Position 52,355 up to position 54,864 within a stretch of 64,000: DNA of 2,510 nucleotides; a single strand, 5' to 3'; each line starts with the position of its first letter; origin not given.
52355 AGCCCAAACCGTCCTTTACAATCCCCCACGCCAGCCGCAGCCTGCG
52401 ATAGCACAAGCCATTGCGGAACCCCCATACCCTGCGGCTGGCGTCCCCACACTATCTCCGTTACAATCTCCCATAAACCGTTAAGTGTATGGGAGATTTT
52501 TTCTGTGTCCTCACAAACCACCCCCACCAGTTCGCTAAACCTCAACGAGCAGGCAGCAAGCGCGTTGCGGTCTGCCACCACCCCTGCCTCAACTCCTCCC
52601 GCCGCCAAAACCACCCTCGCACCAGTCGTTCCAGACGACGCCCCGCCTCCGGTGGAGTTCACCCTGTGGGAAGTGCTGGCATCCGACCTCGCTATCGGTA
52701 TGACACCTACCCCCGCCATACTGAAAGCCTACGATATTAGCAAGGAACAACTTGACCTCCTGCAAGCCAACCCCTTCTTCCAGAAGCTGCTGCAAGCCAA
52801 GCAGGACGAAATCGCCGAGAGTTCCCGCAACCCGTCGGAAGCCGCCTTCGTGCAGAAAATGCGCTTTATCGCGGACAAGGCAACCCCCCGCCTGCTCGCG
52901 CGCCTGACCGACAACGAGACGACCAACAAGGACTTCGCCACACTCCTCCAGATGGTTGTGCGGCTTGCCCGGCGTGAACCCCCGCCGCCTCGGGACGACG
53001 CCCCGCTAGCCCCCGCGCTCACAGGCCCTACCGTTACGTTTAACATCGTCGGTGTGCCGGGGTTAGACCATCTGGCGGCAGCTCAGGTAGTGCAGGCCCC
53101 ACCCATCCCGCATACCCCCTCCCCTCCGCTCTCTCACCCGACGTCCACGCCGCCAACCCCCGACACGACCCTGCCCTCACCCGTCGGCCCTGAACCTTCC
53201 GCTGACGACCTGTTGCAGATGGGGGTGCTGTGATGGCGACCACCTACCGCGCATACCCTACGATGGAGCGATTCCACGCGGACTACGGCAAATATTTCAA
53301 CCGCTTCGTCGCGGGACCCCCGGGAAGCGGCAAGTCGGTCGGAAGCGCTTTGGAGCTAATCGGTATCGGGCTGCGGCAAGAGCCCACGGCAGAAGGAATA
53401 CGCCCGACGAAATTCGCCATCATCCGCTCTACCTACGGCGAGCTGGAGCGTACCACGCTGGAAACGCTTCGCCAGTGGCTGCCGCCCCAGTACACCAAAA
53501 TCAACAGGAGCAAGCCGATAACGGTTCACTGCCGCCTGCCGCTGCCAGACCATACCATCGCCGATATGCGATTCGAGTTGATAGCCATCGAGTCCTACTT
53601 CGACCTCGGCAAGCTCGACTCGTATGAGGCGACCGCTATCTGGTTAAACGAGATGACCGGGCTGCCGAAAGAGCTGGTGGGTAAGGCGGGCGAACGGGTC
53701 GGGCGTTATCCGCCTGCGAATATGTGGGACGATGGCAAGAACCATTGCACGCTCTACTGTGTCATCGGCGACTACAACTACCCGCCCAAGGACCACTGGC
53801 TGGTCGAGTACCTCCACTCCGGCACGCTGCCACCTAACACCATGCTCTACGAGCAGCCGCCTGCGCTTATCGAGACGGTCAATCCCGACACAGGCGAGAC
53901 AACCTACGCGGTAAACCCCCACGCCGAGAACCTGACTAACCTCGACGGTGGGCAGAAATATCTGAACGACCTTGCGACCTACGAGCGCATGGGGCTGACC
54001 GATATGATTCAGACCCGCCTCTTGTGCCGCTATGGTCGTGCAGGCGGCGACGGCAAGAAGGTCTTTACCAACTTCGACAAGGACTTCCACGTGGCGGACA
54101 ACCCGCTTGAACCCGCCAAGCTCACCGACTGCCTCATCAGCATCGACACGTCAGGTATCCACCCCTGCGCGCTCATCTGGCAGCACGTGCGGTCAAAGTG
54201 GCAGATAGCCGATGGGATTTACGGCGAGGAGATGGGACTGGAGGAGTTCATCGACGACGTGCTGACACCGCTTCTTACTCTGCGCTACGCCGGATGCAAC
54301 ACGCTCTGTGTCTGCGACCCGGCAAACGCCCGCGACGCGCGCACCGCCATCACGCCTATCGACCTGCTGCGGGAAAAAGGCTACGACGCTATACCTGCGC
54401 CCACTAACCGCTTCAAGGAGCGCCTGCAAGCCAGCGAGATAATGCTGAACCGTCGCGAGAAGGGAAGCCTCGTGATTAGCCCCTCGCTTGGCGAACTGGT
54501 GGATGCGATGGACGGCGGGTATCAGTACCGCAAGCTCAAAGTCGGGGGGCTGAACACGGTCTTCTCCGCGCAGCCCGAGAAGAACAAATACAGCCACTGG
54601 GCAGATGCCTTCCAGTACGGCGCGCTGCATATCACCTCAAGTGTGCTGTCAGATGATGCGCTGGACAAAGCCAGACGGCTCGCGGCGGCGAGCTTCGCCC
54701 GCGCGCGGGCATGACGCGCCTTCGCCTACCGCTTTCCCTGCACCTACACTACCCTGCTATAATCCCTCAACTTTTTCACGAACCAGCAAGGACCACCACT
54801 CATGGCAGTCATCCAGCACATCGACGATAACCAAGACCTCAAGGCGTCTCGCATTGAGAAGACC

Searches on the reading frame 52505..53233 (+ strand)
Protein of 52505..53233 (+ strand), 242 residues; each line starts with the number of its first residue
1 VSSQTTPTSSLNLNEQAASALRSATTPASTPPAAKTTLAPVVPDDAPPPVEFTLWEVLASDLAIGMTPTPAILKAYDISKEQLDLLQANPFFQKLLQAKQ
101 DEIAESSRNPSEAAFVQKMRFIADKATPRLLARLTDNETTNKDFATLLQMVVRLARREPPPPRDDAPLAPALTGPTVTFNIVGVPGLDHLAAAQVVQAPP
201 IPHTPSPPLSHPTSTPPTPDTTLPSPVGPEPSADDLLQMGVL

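Call 43: search_protein_families(library=phrogs, proteins=[window:52505-53233:+], max_evalue=0.001)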
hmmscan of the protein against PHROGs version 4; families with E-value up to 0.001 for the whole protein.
window:52505-53233:+ (242 aa): 1 family
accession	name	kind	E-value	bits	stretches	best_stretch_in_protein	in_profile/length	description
phrog_36773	-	unknown function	2.1e-05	25.2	1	57-138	36-115/182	-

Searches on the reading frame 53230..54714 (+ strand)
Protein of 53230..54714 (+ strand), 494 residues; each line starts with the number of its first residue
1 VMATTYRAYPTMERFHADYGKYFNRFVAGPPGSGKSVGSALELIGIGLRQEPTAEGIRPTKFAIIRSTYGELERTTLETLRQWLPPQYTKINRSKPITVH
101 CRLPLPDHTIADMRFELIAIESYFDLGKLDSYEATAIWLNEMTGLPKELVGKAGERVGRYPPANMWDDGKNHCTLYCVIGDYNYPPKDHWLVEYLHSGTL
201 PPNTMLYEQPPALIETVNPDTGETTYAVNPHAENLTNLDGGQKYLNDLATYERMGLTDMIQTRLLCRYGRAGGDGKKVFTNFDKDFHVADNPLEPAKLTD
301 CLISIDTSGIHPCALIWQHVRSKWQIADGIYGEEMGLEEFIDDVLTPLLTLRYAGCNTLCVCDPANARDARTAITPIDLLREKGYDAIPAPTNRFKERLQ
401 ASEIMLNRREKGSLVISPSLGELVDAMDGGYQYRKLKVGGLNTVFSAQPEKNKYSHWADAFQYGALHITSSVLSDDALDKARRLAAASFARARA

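Call 43: search_protein_families(library=phrogs, proteins=[window:53230-54714:+], max_evalue=0.001)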
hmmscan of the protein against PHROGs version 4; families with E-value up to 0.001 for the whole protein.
window:53230-54714:+ (494 aa): 1 family
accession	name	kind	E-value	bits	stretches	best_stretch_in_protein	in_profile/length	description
phrog_2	-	head and packaging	3.7e-13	50.1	1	15-470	273-594/807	terminase large subunit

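Call 44: search_dna_similar(query=window:53230-54714:+, collection=phages, mode=protein, max_rows=15)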
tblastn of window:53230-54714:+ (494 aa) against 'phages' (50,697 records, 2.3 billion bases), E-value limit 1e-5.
Records with a match: 24; places in all: 24; records where one place covers at least 80% of the query: 20.
Best place of each record, by identity: <60% 24.
By first word of the organism name: Burkholderia 5; Rhizobium 4; Caudoviricetes 2; Dunaliella 2; Myxococcus 2; Pasteurella 1; Pelagibacter 1; Cronobacter 1; Vibrio 1; Methylophilales 1; and 4 more.
By host as written in the record: - 6; Rhizobium phaseoli N831 2; Dunaliella viridis var. palmelloides Teodoresco (Chlorophyta) 2; Myxococcus xanthus strain DK883 2; Pasteurella multocida Past22 1; Candidadtus Pelagibacter sp. HTCC1062 1; Cronobacter sakazakii ATCC BAA 894 1; Vibrio alginolyticus RY-3 1; and 8 more.
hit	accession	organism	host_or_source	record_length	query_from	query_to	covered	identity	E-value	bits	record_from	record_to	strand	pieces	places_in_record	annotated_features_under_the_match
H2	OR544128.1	Pasteurella phage Pmp11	Pasteurella multocida Past22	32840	1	466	94%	33.5%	3e-66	237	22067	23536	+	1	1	terminase large subunit | terminase small subunit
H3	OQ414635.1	Pelagibacter phage EXVC031P Hodr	Candidadtus Pelagibacter sp. HTCC1062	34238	23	463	89%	33.0%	2e-56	208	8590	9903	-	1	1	hypothetical protein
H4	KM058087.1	Cronobacter phage vB_CsaP_Ss1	Cronobacter sakazakii ATCC BAA 894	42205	1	466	94%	31.3%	1e-42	168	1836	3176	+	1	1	putative terminase | hypothetical protein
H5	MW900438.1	Vibrio phage vB_ValP_VA-RY-3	Vibrio alginolyticus RY-3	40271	2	466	94%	30.1%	4e-41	163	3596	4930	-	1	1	putative terminase | hypothetical protein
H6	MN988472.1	Rhizobium phage RHph_TM3_14A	Rhizobium etli T3_14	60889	1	466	94%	29.7%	2e-38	155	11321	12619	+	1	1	terminase large subunit protein | hypothetical protein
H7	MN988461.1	Rhizobium phage RHph_TM27A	Rhizobium phaseoli N831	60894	1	466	94%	29.7%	2e-38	155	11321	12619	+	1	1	terminase large subunit protein | hypothetical protein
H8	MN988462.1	Rhizobium phage RHph_TM27B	Rhizobium phaseoli N831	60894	1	466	94%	29.7%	2e-38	155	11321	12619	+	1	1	terminase large subunit protein | hypothetical protein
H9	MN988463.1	Rhizobium phage RHph_TM29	Rhizobium phaseoli N931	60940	1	466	94%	29.7%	2e-38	155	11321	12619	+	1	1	terminase large subunit protein | hypothetical protein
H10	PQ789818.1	Burkholderia phage vB_E332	Burkholderia sp.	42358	26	463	89%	31.3%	2e-38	155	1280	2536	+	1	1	terminase large subunit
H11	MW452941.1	Methylophilales phage MEP301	Methylophilales bacterium FZCC2181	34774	23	463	89%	31.0%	6e-43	169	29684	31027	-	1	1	terminase large subunit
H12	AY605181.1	Burkholderia phage BcepC6B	-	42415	26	463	89%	31.1%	2e-36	149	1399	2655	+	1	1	g03: putative TerL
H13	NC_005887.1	Burkholderia phage BcepC6B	Burkholderia cepacia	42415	26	463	89%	31.1%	2e-36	149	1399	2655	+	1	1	TerL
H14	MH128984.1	Burkholderia phage vB_BmuP_KL4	-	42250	26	463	89%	30.7%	4e-35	145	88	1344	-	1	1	large terminase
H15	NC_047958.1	Burkholderia phage vB_BmuP_KL4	-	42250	26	463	89%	30.7%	4e-35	145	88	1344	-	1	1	TerL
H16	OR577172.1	Pseudomonas phage Rollin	Pseudomonas aeruginosa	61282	1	469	95%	28.5%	2e-37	152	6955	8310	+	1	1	hypothetical protein (x2)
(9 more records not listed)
